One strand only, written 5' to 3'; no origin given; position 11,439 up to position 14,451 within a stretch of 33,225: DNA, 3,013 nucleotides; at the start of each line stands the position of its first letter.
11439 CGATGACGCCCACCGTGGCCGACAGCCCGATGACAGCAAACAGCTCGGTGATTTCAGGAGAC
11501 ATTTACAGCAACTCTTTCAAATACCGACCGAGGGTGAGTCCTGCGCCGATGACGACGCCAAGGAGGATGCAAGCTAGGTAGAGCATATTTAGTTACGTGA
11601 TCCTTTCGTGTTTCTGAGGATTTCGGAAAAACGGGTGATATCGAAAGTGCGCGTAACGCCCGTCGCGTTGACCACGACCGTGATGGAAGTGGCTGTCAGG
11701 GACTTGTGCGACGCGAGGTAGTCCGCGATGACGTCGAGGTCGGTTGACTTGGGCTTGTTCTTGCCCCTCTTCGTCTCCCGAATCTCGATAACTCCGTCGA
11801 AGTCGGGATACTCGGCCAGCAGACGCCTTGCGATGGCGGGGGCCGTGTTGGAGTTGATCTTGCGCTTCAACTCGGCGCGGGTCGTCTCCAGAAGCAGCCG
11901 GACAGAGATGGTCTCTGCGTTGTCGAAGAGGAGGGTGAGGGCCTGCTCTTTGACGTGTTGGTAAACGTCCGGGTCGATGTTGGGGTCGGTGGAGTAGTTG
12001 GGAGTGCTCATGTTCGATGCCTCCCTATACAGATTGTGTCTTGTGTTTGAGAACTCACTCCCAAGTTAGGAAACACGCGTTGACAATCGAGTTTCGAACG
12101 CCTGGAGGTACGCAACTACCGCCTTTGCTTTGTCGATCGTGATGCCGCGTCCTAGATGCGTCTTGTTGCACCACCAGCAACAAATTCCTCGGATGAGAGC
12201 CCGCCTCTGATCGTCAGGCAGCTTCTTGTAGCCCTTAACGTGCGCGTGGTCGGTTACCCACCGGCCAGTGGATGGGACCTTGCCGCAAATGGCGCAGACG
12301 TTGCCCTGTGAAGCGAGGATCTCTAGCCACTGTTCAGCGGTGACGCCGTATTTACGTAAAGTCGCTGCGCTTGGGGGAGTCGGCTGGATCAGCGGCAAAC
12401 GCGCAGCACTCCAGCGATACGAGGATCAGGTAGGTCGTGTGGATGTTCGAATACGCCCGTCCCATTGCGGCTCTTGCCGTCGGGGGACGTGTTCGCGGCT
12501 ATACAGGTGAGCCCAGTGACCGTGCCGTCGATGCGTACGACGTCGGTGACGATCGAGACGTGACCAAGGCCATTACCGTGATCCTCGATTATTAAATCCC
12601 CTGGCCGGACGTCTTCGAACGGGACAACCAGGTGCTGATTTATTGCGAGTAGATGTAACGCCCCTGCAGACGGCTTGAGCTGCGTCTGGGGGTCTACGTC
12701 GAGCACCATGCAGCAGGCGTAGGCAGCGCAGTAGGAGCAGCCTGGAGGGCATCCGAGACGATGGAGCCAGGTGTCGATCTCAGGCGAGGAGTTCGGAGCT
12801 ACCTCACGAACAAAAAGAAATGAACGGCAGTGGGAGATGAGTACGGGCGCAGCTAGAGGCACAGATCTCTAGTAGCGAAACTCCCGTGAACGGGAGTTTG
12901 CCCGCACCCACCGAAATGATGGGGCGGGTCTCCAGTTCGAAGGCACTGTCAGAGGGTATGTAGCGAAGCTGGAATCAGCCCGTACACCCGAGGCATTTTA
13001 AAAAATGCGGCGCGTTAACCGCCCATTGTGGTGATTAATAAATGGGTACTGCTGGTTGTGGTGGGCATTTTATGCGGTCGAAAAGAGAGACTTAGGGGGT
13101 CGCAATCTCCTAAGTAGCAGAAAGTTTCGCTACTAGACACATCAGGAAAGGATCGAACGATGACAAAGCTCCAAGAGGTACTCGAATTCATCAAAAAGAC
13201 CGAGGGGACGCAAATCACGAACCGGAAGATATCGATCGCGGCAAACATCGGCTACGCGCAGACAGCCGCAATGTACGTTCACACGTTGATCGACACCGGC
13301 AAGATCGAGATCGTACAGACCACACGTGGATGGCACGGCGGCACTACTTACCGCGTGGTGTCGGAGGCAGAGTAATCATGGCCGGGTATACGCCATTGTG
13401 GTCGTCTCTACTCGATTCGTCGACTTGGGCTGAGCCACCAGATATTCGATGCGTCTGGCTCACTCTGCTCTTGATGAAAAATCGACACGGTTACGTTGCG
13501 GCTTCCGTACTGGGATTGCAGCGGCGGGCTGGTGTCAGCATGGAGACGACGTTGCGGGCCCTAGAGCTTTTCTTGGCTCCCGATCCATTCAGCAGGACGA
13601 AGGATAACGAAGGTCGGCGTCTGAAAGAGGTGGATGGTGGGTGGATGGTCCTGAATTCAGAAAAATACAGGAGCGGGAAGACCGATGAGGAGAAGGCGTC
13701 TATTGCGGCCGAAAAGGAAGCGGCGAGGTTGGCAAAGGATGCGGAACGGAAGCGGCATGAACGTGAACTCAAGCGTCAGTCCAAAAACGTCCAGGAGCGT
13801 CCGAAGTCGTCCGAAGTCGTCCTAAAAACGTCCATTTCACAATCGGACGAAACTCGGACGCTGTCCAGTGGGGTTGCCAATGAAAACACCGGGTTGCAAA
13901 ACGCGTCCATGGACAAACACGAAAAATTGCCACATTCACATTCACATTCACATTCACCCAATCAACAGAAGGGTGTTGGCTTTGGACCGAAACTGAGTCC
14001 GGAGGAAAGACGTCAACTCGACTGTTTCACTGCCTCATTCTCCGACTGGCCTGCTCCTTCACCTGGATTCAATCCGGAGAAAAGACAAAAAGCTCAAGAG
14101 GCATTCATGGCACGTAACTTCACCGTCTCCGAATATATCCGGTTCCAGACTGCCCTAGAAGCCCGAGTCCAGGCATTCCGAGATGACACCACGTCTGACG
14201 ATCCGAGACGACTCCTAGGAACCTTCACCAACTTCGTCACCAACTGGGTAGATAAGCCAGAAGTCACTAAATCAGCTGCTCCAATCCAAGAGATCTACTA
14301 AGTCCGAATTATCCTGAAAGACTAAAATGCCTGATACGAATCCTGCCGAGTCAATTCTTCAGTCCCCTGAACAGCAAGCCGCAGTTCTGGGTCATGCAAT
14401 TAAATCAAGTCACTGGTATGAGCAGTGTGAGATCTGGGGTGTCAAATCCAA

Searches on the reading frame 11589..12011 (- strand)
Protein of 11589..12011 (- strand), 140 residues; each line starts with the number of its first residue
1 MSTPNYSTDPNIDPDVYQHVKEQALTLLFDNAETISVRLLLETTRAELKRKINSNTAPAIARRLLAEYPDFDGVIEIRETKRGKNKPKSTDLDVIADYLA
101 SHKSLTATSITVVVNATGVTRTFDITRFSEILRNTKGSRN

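Call 38: search_protein_families(library=pfam, proteins=[window:11589-12011:-], max_evalue=0.1)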
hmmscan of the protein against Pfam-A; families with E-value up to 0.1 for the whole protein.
window:11589-12011:- (140 aa): 1 family
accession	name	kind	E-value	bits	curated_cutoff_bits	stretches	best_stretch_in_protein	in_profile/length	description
PF10438.15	Cyc-maltodext_C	-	0.0095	16.4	22.2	1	106-138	18-50/76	Cyclo-malto-dextrinase C-terminal domain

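Call 71: search_protein_families(library=phrogs, proteins=[window:11589-12011:-], max_evalue=0.1)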
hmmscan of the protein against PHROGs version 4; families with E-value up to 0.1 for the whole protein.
window:11589-12011:- (140 aa): 1 family
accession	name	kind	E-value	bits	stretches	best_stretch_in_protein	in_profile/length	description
phrog_13625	-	unknown function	6.2e-06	27.2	1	13-81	15-90/94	-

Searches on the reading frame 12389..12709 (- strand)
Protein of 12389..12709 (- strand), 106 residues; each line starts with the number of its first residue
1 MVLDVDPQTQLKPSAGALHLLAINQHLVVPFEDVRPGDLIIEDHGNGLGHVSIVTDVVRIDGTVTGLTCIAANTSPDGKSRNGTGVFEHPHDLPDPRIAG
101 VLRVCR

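Call 38: search_protein_families(library=pfam, proteins=[window:12389-12709:-], max_evalue=0.1)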
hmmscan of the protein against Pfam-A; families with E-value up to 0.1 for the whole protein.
window:12389-12709:- (106 aa): 2 families
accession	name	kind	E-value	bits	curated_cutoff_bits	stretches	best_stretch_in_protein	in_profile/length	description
PF05257.22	CHAP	-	0.0013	19.7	26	1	34-65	46-76/81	CHAP domain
PF06940.17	DUF1287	-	0.036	14.2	25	1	31-64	103-136/163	Domain of unknown function (DUF1287)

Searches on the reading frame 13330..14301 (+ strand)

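Call 9: search_protein_families(library=pfam, proteins=[window:13330-14301:+], max_evalue=0.01)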
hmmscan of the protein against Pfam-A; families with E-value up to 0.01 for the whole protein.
window:13330-14301:+ (323 aa): 0 families

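Call 71: search_protein_families(library=phrogs, proteins=[window:13330-14301:+], max_evalue=0.1)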
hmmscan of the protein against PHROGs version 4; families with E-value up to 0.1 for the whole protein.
window:13330-14301:+ (323 aa): 1 family
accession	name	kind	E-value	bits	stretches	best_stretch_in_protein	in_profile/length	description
phrog_22834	-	unknown function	0.08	13.2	0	96-199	72-176/310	-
